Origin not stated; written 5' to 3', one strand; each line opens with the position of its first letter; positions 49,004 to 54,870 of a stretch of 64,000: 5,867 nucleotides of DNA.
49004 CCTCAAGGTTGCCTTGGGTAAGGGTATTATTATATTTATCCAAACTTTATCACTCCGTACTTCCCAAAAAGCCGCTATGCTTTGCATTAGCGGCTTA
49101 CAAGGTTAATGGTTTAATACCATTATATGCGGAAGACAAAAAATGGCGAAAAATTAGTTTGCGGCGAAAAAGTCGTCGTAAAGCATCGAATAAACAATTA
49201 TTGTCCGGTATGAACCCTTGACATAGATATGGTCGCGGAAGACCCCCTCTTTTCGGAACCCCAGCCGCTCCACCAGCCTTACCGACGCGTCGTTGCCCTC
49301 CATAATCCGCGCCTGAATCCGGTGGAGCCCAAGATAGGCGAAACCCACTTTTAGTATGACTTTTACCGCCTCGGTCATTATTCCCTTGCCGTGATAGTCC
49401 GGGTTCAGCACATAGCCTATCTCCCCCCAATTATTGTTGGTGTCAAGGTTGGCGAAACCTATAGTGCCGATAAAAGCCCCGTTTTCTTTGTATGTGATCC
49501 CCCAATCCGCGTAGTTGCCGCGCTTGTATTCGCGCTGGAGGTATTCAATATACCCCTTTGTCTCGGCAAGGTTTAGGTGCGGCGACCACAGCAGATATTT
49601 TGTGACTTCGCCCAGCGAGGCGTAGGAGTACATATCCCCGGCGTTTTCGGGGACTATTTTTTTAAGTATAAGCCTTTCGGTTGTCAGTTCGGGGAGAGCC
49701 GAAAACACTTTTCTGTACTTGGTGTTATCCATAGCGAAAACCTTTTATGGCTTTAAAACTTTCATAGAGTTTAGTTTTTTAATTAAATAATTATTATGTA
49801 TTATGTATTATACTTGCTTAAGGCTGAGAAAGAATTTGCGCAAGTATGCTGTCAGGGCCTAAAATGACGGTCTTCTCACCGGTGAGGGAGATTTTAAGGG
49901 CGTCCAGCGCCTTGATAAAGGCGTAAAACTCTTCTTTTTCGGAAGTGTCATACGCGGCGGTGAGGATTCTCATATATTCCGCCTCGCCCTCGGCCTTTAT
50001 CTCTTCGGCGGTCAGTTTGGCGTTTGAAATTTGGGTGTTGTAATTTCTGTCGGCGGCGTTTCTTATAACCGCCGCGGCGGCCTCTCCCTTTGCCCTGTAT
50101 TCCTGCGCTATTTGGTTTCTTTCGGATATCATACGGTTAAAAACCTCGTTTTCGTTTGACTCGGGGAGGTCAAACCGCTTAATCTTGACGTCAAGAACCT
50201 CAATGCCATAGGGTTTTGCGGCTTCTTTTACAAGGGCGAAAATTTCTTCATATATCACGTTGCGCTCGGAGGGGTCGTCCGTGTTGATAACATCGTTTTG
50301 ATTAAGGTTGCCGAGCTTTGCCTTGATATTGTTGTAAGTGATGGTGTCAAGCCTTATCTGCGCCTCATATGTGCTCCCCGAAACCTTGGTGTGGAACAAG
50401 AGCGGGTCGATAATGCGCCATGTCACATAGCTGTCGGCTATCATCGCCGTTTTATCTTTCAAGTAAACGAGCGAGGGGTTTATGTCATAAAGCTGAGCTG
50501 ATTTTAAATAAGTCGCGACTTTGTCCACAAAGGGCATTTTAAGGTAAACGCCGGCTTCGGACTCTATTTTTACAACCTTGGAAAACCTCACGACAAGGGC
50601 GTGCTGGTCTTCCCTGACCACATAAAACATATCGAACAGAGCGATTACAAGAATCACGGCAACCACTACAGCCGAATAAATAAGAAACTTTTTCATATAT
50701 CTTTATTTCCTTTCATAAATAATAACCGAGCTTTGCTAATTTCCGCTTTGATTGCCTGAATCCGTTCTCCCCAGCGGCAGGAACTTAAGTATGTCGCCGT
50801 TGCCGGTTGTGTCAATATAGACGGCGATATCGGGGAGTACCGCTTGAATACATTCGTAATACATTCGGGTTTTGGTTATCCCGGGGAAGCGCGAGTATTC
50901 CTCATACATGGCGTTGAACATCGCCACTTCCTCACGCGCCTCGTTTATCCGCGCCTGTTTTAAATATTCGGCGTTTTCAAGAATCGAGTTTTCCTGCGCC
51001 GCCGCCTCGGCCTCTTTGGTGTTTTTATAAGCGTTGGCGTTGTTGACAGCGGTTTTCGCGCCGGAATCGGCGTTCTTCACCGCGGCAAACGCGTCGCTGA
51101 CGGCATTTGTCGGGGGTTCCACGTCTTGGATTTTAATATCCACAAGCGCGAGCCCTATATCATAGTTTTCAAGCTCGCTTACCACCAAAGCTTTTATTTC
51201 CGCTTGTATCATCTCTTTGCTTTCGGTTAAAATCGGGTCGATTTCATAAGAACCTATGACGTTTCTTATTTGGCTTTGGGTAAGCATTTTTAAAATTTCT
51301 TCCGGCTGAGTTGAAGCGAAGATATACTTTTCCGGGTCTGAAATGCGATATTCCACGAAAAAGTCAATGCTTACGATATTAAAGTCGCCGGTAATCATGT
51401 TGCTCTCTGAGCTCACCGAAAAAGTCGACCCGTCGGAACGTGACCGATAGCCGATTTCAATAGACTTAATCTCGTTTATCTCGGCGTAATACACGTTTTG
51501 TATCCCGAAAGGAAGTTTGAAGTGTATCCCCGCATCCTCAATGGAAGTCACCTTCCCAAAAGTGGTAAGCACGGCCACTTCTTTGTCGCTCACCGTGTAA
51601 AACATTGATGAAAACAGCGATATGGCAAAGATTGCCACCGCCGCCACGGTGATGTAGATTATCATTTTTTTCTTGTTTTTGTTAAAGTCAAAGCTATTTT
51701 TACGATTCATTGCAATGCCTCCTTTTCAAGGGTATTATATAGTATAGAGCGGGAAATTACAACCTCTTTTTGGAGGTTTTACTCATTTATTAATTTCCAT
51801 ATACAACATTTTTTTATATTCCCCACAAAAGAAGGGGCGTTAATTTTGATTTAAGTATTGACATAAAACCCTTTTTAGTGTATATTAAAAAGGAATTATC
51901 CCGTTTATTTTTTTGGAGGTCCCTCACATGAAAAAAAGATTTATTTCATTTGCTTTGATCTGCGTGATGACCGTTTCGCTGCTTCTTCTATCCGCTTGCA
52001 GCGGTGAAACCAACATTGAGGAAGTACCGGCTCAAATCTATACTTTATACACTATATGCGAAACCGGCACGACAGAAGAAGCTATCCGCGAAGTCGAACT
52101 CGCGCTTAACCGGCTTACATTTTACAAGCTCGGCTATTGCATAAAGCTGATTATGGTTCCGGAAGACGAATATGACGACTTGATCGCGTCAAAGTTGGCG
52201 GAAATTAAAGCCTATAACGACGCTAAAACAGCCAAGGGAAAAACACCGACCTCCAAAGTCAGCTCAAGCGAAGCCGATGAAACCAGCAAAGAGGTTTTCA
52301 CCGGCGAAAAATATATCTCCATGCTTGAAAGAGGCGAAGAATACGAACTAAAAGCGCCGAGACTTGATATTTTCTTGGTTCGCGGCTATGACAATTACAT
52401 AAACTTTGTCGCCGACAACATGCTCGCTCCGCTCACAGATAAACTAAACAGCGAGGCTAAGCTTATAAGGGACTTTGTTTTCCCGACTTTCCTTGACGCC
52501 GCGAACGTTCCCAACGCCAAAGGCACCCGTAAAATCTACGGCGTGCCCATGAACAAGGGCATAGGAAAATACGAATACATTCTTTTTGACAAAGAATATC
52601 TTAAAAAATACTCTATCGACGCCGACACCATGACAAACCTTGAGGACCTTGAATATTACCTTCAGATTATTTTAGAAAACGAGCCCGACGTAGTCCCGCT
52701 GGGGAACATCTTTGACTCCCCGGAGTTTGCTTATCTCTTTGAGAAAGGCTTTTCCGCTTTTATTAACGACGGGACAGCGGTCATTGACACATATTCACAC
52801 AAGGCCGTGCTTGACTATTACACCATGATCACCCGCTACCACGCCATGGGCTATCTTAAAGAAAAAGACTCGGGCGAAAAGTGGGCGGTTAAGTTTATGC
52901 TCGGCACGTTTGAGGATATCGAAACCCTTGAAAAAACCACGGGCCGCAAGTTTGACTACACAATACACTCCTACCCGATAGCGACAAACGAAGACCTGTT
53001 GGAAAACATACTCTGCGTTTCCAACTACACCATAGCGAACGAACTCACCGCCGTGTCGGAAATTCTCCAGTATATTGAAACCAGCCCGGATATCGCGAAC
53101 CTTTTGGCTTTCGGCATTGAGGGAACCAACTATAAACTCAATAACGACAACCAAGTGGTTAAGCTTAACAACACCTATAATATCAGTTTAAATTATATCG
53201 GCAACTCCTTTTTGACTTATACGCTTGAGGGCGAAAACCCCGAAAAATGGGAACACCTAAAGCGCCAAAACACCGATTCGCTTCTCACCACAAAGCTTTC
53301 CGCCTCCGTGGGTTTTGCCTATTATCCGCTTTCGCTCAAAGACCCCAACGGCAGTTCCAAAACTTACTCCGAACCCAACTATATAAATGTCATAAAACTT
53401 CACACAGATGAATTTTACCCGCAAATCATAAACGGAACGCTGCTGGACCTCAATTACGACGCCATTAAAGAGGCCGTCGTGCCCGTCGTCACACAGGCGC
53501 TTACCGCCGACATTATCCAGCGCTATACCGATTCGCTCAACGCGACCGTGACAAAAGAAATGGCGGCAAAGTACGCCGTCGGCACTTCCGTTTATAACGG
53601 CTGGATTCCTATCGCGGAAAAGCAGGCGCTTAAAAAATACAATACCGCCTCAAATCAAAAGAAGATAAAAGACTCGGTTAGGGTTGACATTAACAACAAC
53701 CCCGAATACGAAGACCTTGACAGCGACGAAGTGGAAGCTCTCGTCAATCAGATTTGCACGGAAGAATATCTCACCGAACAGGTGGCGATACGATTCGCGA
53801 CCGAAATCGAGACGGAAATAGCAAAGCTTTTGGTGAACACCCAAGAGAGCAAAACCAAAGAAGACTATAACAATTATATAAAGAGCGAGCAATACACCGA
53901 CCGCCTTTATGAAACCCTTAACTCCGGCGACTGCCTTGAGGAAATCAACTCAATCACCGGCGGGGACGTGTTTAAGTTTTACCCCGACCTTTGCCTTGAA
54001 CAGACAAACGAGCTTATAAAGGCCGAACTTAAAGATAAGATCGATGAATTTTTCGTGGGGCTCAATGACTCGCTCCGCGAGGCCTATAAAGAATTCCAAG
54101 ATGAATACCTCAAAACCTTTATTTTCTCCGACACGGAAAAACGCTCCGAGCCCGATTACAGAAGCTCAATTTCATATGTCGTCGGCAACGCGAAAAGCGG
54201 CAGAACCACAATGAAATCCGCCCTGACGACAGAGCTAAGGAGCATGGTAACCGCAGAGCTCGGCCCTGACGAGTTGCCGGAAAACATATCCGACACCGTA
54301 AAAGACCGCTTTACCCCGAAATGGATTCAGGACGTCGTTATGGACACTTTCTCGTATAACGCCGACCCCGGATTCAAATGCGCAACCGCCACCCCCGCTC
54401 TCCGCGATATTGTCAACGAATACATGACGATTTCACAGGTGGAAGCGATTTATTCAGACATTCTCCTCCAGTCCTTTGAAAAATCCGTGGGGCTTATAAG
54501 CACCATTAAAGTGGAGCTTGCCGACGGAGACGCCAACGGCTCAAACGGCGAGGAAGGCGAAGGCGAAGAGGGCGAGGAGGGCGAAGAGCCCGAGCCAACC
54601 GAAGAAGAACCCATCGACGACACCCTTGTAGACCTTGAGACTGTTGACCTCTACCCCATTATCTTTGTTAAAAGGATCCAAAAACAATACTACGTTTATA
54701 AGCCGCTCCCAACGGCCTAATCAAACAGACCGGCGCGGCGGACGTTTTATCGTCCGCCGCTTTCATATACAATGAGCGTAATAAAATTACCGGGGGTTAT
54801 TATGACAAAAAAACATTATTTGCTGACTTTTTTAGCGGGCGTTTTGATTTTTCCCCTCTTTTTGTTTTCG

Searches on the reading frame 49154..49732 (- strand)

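Call 8: search_protein_families(library=pfam, proteins=[window:49154-49732:-], max_evalue=0.01)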
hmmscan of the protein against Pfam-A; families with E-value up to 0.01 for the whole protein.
window:49154-49732:- (192 aa): 4 families
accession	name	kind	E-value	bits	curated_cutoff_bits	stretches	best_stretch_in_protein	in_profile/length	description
PF13302.13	Acetyltransf_3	-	9.4e-33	114.3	25.4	1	20-160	1-138/138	Acetyltransferase (GNAT) domain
PF00583.31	Acetyltransf_1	-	2.6e-15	57.1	20.7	1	48-159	8-116/116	Acetyltransferase (GNAT) family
PF13420.13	Acetyltransf_4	-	1.4e-09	38.6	24.3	1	81-175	54-150/155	Acetyltransferase (GNAT) domain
PF13508.13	Acetyltransf_7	-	0.00065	20.5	27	1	82-160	9-83/84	Acetyltransferase (GNAT) domain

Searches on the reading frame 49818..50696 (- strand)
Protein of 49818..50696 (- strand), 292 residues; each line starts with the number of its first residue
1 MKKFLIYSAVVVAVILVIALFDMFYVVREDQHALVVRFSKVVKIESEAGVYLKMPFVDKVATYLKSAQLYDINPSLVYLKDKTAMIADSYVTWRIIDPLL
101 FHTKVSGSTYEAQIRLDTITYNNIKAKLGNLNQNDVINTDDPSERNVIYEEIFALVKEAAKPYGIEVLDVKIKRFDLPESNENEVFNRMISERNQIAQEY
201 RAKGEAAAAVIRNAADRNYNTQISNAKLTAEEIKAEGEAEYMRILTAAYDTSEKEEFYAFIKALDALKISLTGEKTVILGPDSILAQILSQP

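Call 8: search_protein_families(library=pfam, proteins=[window:49818-50696:-], max_evalue=0.01)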
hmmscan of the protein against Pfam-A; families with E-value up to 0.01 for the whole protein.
window:49818-50696:- (292 aa): 1 family
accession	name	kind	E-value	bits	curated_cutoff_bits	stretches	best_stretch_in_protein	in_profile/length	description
PF01145.31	Band_7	-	9.7e-28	97.8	23.6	1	26-206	2-176/176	SPFH domain / Band 7 family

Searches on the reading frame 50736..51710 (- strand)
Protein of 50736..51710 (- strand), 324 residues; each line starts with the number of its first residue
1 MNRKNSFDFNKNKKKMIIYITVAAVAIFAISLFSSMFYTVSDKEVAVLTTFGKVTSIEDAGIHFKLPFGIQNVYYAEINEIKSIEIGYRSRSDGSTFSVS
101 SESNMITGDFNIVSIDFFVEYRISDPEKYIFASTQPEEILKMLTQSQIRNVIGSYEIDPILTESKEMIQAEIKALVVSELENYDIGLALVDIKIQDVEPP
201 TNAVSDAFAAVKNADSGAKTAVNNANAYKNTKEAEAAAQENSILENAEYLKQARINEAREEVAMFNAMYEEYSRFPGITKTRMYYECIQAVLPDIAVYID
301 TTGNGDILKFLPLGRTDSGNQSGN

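Call 8: search_protein_families(library=pfam, proteins=[window:50736-51710:-], max_evalue=0.01)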
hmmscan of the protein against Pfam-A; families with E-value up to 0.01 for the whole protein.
window:50736-51710:- (324 aa): 2 families
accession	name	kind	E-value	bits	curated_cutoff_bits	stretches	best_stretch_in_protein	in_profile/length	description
PF01145.31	Band_7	-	1.2e-26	94.2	23.6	1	39-227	2-174/176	SPFH domain / Band 7 family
PF09716.15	ETRAMP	-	0.0042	17.5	29.1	1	10-41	48-79/81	Malarial early transcribed membrane protein (ETRAMP)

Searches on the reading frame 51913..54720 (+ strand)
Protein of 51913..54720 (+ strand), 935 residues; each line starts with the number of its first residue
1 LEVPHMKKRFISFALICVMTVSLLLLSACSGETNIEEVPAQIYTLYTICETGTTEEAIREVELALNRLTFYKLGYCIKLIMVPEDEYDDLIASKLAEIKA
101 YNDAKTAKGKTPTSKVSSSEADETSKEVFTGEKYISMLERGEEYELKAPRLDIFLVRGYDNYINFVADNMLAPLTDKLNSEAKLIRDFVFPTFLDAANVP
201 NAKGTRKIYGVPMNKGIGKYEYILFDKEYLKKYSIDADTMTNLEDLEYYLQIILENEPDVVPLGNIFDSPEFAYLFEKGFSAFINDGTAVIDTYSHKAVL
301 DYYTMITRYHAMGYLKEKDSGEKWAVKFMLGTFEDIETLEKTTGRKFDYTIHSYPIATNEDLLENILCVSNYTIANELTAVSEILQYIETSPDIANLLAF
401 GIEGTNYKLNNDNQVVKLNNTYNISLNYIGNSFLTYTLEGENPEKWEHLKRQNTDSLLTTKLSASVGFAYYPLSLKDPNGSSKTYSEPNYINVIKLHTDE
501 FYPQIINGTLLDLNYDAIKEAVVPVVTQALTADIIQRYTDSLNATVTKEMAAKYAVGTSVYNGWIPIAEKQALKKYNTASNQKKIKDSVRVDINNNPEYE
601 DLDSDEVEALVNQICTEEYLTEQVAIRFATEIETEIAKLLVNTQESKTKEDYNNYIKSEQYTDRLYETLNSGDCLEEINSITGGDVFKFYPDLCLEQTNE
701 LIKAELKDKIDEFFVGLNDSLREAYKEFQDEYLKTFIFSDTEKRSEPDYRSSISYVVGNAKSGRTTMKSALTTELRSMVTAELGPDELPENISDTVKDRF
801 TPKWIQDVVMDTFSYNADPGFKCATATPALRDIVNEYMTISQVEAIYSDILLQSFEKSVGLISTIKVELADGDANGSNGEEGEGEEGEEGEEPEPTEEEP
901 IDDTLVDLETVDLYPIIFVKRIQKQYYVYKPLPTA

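Call 5: search_protein_families(library=pfam, proteins=[window:51913-54720:+], max_evalue=0.01)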
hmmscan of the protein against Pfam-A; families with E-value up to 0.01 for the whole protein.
window:51913-54720:+ (935 aa): 0 families

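Call 23: search_protein_families(library=ncbifam, proteins=[window:51913-54720:+], max_evalue=0.01)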
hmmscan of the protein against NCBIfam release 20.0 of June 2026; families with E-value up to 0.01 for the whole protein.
window:51913-54720:+ (935 aa): 0 families

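Call 42: search_solved_structures(query=window:51913-54720:+, max_evalue=10)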
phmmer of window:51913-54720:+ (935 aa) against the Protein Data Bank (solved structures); distinct sequences matched with E-value up to 10: 3.
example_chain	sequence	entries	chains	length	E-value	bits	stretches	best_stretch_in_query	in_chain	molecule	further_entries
5suo_A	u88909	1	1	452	5.7e-13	51.3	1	156-477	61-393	Extracellular solute-binding protein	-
5mlt_A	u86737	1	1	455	5.8e-13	51.3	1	156-477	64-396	ABC transporter, substrate-binding protein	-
5swa_A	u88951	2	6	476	6.9e-13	51.1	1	156-477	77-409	Extracellular solute-binding protein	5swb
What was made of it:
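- Tried and rejected: It is nevertheless SBP-like, through a different lineage (call 42).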

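Call 80: search_protein_families(library=pfam, proteins=[window:51913-54717:+], max_evalue=10)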
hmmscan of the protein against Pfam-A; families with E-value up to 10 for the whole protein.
window:51913-54717:+ (935 aa): 0 families

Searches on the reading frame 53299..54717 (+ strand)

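Call 80: search_protein_families(library=pfam, proteins=[window:53299-54717:+], max_evalue=10)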
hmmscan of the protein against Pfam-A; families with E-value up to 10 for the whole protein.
window:53299-54717:+ (473 aa): 3 families
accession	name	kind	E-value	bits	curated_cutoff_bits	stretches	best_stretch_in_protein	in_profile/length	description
PF10946.13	DUF2625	-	0.19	11.2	27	1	198-247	153-201/207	Protein of unknown function DUF2625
PF19615.4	DUF6120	-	1.8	9.1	27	0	369-403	50-84/92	Family of unknown function (DUF6120)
PF07500.19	TFIIS_M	-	7.7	7.4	29.2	1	146-196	11-59/114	Transcription factor S-II (TFIIS), central domain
